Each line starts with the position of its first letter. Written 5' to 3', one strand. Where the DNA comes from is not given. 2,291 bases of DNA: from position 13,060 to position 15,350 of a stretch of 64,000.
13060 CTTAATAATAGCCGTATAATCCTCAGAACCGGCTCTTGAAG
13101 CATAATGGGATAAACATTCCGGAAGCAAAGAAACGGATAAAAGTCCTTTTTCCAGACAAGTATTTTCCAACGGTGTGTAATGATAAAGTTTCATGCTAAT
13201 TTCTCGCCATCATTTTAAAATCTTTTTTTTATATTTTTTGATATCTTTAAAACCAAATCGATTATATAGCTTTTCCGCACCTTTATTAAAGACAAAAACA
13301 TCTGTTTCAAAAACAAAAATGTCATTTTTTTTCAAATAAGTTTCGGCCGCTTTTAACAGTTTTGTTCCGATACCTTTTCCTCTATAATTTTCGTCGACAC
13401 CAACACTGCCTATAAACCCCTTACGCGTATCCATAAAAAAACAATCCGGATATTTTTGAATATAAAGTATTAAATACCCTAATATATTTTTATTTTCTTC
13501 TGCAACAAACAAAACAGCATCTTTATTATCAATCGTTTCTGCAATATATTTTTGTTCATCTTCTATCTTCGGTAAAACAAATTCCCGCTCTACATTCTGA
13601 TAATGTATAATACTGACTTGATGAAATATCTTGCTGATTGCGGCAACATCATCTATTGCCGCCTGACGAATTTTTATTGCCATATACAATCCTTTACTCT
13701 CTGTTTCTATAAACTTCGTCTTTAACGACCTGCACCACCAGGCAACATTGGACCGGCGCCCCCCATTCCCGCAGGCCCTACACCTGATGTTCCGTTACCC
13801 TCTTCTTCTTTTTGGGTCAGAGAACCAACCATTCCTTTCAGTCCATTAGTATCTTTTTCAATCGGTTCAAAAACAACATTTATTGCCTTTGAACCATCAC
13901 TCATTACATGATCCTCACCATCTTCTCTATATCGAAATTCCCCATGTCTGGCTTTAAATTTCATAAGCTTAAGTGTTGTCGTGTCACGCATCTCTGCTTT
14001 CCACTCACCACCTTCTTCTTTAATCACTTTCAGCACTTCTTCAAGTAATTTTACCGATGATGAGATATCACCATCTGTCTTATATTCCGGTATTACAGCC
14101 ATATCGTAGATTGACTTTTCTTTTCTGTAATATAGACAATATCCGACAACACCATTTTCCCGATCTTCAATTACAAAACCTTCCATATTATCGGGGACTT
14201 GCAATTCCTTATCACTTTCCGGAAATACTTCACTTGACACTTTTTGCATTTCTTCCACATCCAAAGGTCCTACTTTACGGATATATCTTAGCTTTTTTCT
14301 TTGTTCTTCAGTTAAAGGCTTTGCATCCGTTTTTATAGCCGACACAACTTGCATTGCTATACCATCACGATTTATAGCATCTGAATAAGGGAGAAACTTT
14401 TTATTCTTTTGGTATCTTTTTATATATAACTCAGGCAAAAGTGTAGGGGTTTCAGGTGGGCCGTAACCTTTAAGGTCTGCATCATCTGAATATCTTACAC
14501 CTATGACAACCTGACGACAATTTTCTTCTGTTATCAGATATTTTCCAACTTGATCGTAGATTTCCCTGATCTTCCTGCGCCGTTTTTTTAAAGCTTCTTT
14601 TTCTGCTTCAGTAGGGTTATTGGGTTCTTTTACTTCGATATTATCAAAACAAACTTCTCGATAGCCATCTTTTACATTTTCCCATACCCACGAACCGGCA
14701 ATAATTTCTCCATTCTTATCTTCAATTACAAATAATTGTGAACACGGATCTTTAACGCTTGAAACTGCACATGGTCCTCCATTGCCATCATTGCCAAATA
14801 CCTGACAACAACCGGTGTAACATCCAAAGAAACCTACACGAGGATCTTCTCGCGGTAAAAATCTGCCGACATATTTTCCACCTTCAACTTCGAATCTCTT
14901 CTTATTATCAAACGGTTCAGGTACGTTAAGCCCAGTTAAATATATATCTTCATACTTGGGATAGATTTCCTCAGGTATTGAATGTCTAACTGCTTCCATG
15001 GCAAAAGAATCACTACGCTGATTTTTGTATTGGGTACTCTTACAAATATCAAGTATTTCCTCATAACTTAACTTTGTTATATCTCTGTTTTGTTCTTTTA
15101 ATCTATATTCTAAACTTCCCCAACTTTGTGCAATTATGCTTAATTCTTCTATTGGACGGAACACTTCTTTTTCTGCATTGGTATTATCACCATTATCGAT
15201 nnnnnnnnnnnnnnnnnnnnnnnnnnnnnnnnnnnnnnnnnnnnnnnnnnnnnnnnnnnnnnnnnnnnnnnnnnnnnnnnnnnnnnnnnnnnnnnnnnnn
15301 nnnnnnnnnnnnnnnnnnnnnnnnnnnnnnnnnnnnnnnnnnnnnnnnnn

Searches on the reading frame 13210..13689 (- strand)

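Call 11: search_protein_families(library=ncbifam, proteins=[window:13210-13689:-], max_evalue=0.01)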
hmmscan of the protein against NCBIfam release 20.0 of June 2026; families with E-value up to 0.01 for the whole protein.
window:13210-13689:- (159 aa): 26 families (the best 25 are shown)
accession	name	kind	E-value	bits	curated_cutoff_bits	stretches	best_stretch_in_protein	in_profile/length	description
NF040503.1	resist_ArsN1a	equivalog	1.5e-14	54.1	170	1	7-156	1-142/159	arsinothricin resistance N-acetyltransferase ArsN1 family A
TIGR01575.1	rimI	equivalog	4.3e-14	52.8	86.4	1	45-154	19-119/132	ribosomal protein S18-alanine N-acetyltransferase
NF002959.0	PRK03624.1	equivalog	2.1e-10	40.5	124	1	4-149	6-131/147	GNAT family acetyltransferase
NF043067.1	AAC_6p_group_E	equivalog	3.6e-09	36.6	140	1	43-152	23-132/140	aminoglycoside 6'-N-acetyltransferase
NF040504.1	resist_ArsN1b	equivalog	7.5e-08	32.3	210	1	7-155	1-141/159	arsinothricin resistance N-acetyltransferase ArsN1 family B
NF033083.0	AAC_3_I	equivalog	1.7e-06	28.3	200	1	41-148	31-135/145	AAC(3)-I family aminoglycoside N-acetyltransferase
NF005840.0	PRK07757.1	equivalog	2.4e-06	27.6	154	1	5-153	3-124/153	N-acetyltransferase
NF040501.1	resist_ArsN2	equivalog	1.2e-05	25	125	1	89-152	47-106/133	arsenic resistance N-acetyltransferase ArsN2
TIGR03103.1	trio_acet_GNAT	equivalog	1.3e-05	24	569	1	45-154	110-219/547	N-acetylglutaminylglutamine synthetase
NF007527.0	PRK10140.1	equivalog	2.4e-05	24.2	236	1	5-150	4-139/162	N-acetyltransferase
NF007025.1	PRK09491.1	equivalog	3.8e-05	23.6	173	1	96-152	68-124/145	ribosomal protein S18-alanine N-acetyltransferase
NF000359.1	sat3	exception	5.4e-05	23.3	360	1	49-148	62-153/180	streptothricin N-acetyltransferase Sat3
NF033077.0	AAC_6p_A30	exception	5.4e-05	23.2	255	1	44-130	30-114/129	aminoglycoside 6'-N-acetyltransferase AAC(6')-30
NF007807.0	PRK10514.1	equivalog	9.3e-05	22.4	134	1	85-151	65-126/147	acetyltransferase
NF008212.0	PRK10975.1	equivalog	0.00014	21.8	219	1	88-147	161-220/232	dTDP-4-amino-4,6-dideoxy-D-galactose acyltransferase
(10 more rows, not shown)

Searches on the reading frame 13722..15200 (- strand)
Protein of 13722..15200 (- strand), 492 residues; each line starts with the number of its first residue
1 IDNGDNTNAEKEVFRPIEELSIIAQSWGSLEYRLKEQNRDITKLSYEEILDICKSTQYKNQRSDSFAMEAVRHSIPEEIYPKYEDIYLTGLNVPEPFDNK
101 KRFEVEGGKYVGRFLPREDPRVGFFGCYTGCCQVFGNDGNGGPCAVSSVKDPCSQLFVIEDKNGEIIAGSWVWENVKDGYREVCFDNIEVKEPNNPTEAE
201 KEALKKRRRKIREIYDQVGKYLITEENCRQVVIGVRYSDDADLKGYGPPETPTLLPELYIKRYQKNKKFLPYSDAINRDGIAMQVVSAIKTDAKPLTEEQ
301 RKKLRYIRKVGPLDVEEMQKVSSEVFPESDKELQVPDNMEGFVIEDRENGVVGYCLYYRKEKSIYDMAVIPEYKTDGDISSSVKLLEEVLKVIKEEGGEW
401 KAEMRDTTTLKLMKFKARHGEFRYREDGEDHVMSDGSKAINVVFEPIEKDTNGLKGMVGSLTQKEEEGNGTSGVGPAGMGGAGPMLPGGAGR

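Call 106: search_solved_structures(query=window:13722-15200:-, max_evalue=1)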
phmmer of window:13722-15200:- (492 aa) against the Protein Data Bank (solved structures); distinct sequences matched with E-value up to 1: 7.
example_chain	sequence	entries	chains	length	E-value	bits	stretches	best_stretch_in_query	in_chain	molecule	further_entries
9hbc_A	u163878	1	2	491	0.18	13.4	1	361-413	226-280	MoFe nitrogenase subunit D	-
6bsm_A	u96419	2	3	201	0.35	12.5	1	118-194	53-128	Bone morphogenetic protein 1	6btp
3edg_A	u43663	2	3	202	0.36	12.5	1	118-194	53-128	Bone morphogenetic protein 1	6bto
6bsl_A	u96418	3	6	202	0.36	12.5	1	118-194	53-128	Bone morphogenetic protein 1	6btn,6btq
3edh_A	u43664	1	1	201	0.36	12.5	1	118-194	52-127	Bone morphogenetic protein 1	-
7ue2_A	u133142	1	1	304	0.79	11.3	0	374-453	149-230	RPB_PLP3_R6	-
3edi_A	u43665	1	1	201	0.84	11.3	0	122-189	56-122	Tolloid-like protein 1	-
